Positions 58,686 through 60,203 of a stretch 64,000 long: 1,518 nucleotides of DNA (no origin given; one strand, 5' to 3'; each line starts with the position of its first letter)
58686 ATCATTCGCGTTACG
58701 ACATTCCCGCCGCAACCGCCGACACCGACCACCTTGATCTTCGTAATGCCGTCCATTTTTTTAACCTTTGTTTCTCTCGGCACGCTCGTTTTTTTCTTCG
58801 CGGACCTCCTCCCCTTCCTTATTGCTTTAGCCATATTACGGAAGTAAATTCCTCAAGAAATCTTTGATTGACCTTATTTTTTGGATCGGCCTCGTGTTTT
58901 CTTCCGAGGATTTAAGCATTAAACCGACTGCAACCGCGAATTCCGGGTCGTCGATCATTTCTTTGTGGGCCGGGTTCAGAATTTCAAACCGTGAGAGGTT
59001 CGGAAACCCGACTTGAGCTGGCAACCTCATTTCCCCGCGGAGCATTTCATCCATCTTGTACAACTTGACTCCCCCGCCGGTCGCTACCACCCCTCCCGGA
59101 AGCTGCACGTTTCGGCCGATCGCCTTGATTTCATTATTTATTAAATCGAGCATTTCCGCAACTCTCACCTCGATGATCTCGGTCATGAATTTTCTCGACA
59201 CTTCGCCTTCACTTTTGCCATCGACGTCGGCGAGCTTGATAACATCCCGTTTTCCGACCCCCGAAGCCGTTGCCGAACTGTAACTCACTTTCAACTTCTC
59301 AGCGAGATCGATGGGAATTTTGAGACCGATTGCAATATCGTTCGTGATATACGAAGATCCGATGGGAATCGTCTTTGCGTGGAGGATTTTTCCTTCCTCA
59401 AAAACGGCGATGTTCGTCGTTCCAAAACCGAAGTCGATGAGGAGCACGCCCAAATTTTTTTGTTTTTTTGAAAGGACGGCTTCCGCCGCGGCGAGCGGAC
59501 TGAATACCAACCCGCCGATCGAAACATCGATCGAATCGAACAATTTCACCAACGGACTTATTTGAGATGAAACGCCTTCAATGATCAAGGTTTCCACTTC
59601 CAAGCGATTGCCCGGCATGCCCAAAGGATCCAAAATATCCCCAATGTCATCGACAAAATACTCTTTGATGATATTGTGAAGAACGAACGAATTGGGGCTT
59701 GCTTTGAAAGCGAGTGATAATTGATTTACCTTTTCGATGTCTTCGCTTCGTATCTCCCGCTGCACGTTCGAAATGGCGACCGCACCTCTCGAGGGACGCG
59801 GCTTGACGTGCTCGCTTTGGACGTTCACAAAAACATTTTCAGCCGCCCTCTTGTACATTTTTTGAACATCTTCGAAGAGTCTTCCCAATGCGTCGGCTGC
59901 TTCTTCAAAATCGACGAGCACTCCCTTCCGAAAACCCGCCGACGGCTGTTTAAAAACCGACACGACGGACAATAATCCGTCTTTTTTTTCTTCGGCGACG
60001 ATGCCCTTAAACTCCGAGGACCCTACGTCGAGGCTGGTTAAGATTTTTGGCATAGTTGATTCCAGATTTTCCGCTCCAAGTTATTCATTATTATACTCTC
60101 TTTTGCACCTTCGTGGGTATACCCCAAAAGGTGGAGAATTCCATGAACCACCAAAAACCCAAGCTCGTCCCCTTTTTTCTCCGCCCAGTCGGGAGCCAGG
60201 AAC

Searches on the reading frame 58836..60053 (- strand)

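Call 7: search_protein_families(library=pfam, proteins=[window:58836-60053:-])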
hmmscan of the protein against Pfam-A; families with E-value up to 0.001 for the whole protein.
window:58836-60053:- (405 aa): 5 families
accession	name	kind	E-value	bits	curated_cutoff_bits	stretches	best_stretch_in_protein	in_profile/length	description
PF14450.12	FtsA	-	3.1e-30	105.6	31.8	1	205-377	2-127/127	Cell division protein FtsA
PF02491.25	SHS2_FTSA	-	2.8e-15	56.9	25.4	1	81-158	2-78/79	SHS2 domain inserted in FTSA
PF06723.19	MreB_Mbl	-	4.3e-10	39.4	27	1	196-348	140-303/327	MreB/Mbl protein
PF11104.14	PilM_2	-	1.1e-06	28.3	27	0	191-257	170-236/340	Type IV pilus assembly protein PilM;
PF06277.17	EutA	-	1.6e-05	24.4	27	1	193-239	136-181/475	Ethanolamine utilisation protein EutA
